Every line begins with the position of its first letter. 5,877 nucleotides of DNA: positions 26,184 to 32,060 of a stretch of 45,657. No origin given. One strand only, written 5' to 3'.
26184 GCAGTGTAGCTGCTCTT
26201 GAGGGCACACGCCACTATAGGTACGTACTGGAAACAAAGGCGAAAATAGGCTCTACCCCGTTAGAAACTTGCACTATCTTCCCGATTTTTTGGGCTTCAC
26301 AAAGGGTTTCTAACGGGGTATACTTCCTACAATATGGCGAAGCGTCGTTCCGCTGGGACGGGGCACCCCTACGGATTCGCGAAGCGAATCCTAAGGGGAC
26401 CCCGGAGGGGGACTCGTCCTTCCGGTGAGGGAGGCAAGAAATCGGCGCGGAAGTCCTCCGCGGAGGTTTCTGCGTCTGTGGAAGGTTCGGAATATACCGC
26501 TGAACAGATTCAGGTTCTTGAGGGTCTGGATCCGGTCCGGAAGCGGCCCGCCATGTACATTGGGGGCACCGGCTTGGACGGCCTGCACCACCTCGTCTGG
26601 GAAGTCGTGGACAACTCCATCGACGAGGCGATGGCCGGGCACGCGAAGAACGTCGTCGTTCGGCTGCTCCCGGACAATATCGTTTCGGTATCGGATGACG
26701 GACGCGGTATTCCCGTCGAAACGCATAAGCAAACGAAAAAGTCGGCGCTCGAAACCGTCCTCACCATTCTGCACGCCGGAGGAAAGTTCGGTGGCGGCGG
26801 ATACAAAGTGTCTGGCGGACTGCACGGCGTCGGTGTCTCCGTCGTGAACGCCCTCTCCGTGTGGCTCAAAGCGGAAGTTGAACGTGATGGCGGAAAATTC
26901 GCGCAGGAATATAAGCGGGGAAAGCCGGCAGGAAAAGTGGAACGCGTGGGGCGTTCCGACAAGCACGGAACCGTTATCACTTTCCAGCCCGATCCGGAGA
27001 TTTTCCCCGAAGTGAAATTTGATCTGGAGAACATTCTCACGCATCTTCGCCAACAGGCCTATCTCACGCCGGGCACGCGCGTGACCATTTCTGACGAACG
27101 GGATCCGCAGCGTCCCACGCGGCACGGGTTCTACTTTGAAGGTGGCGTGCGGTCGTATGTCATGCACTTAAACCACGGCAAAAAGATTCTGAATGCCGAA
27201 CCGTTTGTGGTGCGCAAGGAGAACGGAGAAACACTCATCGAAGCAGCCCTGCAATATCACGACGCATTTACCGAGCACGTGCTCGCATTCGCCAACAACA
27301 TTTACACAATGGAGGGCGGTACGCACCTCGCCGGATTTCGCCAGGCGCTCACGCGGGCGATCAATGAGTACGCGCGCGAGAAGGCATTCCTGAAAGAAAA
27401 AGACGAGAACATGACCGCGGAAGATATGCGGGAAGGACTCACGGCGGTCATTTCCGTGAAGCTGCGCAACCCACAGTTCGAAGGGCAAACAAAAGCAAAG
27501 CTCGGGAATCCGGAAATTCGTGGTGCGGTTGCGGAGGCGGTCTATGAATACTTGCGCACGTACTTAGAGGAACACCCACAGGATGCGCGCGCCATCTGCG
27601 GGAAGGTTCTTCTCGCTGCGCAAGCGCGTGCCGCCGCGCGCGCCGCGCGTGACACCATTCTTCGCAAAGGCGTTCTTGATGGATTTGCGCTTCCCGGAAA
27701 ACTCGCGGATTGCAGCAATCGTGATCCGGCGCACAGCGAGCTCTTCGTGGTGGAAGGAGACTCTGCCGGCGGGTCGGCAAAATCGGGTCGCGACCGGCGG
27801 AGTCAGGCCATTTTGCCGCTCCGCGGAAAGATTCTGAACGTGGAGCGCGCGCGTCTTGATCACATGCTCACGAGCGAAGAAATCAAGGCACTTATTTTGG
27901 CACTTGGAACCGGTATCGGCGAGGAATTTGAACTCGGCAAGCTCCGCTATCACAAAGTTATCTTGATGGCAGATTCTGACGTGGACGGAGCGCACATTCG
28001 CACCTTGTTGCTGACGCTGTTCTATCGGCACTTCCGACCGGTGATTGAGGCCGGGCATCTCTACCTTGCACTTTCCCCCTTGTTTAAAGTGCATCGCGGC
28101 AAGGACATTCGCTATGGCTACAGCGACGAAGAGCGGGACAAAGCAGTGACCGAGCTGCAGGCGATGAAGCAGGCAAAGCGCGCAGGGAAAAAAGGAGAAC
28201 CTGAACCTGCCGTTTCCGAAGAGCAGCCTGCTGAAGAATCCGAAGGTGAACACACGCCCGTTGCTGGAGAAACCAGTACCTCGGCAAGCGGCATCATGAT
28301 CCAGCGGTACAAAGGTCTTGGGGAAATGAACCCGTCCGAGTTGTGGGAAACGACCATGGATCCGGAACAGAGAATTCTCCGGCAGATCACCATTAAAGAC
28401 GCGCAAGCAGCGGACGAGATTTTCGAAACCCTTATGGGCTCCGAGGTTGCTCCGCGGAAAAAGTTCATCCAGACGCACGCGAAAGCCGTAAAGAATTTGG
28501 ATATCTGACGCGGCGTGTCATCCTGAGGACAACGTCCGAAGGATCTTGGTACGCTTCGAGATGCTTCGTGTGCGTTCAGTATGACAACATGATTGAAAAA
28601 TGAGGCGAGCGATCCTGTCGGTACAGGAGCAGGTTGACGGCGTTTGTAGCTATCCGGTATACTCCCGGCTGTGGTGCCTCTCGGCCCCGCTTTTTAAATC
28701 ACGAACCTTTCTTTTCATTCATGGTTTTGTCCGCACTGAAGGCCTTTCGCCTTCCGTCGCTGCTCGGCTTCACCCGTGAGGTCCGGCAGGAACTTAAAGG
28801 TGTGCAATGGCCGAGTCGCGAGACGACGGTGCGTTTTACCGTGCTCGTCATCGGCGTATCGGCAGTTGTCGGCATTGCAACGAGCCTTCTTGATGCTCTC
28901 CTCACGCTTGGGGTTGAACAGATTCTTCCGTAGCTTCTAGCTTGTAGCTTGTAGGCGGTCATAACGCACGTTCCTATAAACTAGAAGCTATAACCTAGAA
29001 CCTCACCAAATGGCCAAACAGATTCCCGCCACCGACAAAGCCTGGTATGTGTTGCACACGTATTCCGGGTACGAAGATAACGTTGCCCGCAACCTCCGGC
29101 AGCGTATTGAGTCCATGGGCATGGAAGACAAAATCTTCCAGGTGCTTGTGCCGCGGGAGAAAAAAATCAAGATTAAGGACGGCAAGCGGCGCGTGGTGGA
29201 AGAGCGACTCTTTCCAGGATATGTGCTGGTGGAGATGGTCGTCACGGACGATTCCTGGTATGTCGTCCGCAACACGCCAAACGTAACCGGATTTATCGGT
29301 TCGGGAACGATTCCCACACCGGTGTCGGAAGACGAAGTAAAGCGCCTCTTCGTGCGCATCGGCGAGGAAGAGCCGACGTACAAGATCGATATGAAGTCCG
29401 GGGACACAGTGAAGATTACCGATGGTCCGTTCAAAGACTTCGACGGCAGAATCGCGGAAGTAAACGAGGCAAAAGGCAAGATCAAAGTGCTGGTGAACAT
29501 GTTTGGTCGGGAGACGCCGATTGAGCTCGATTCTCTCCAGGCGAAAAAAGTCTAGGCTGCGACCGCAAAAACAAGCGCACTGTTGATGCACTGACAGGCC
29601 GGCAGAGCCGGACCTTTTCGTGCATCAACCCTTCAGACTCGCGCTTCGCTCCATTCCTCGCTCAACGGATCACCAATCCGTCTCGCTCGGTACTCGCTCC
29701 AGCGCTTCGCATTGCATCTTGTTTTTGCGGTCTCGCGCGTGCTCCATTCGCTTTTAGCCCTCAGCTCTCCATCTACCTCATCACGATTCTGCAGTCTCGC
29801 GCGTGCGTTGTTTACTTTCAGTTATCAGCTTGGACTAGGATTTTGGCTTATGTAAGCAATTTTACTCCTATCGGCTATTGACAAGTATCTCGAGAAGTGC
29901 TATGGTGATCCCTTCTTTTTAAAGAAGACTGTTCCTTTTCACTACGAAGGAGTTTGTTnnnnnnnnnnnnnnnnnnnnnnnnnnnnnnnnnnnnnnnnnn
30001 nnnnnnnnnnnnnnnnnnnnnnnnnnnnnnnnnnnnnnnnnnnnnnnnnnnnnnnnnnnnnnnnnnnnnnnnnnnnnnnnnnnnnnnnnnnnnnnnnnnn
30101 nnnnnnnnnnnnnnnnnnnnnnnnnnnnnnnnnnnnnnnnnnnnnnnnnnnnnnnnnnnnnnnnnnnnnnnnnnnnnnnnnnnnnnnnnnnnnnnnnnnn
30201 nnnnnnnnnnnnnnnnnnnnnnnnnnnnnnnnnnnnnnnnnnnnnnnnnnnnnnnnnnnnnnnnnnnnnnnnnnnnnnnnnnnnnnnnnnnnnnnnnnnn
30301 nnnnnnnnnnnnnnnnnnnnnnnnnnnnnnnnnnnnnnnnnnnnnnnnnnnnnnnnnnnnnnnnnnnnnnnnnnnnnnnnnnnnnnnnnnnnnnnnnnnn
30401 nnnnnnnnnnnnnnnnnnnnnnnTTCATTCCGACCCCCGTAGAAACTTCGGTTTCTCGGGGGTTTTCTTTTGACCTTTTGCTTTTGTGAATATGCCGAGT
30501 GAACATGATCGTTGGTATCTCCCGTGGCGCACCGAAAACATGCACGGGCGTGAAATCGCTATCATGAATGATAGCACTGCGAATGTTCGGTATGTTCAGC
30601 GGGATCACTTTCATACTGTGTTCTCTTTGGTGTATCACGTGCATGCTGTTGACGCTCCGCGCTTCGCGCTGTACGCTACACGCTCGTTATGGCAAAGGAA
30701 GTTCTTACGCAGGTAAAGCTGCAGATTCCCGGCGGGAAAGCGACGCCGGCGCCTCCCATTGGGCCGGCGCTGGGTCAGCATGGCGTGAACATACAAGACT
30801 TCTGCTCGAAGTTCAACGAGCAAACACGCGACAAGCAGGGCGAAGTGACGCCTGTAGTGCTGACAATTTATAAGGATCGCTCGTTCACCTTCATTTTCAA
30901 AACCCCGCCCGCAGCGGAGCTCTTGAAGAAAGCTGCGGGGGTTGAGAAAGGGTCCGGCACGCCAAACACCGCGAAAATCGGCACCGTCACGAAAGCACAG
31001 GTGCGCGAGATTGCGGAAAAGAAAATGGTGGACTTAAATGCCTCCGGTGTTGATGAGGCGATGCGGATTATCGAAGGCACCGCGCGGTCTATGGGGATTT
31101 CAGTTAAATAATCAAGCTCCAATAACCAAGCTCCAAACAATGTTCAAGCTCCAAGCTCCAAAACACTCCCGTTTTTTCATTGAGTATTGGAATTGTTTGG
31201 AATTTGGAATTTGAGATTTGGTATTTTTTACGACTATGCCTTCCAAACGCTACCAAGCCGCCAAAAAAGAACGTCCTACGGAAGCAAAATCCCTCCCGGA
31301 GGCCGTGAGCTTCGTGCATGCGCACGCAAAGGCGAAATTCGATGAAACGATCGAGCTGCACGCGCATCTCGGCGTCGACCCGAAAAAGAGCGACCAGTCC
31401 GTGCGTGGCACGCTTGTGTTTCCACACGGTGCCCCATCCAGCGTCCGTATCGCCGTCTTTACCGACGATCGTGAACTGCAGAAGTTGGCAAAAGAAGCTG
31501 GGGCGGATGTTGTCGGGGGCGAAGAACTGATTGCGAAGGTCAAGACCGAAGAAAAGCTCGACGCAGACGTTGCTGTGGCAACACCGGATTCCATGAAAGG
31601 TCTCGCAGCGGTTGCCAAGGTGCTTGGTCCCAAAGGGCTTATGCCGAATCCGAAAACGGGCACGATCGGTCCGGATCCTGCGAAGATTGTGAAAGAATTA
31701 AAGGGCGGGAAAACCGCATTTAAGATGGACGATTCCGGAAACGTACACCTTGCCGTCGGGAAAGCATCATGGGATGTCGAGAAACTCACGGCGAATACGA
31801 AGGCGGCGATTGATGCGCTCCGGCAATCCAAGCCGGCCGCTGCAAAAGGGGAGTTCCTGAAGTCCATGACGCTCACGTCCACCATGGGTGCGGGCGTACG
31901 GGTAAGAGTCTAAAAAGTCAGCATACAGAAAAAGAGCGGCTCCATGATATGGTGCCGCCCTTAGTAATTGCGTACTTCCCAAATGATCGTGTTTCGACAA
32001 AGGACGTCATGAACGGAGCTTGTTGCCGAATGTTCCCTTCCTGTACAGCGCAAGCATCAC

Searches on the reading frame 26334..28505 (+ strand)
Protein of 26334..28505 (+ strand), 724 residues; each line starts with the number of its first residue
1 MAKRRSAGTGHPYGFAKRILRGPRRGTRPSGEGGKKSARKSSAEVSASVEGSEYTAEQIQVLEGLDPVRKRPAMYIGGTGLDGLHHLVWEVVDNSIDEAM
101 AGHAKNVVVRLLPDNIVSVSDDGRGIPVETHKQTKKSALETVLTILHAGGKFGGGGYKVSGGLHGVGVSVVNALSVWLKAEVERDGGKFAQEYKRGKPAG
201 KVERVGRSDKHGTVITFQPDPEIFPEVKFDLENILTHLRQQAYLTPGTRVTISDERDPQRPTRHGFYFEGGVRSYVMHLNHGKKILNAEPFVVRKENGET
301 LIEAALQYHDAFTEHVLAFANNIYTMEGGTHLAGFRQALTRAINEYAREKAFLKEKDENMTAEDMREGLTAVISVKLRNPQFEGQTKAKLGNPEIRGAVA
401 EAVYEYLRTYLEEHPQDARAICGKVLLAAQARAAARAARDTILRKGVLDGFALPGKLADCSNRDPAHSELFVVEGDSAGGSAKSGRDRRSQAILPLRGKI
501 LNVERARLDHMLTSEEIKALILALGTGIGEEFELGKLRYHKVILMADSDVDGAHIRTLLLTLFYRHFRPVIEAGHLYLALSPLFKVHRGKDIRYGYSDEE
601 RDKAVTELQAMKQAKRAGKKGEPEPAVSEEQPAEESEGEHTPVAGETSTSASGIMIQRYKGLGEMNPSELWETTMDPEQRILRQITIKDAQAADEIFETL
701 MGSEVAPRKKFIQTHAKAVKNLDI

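Call 10: search_protein_families(library=pfam, proteins=[window:26334-28505:+], max_evalue=0.001)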
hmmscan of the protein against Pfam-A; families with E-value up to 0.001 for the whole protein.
window:26334-28505:+ (724 aa): 4 families
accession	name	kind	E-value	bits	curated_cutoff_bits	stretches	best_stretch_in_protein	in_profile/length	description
PF00204.31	DNA_gyraseB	-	7.7e-57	192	27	1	271-440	1-172/173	DNA gyrase B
PF00986.26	DNA_gyraseB_C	-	1.1e-29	102.8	29.8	1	653-713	3-63/63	DNA gyrase B subunit, carboxyl terminus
PF01751.28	Toprim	-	4.3e-16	59.3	23.1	1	469-576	1-91/96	Toprim domain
PF02518.31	HATPase_c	-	1e-14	55.4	26.4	1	82-220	4-108/111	Histidine kinase-, DNA gyrase B-, and HSP90-like ATPase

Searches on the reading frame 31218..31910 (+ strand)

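Call 51: search_protein_families(library=pfam, proteins=[window:31218-31910:+], max_evalue=0.001)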
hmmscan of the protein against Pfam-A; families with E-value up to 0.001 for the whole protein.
window:31218-31910:+ (231 aa): 1 family
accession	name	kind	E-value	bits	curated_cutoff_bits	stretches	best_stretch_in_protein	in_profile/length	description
PF00687.26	Ribosomal_L1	-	6.9e-57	192.7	32.2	1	34-224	2-197/198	Ribosomal protein L1p/L10e family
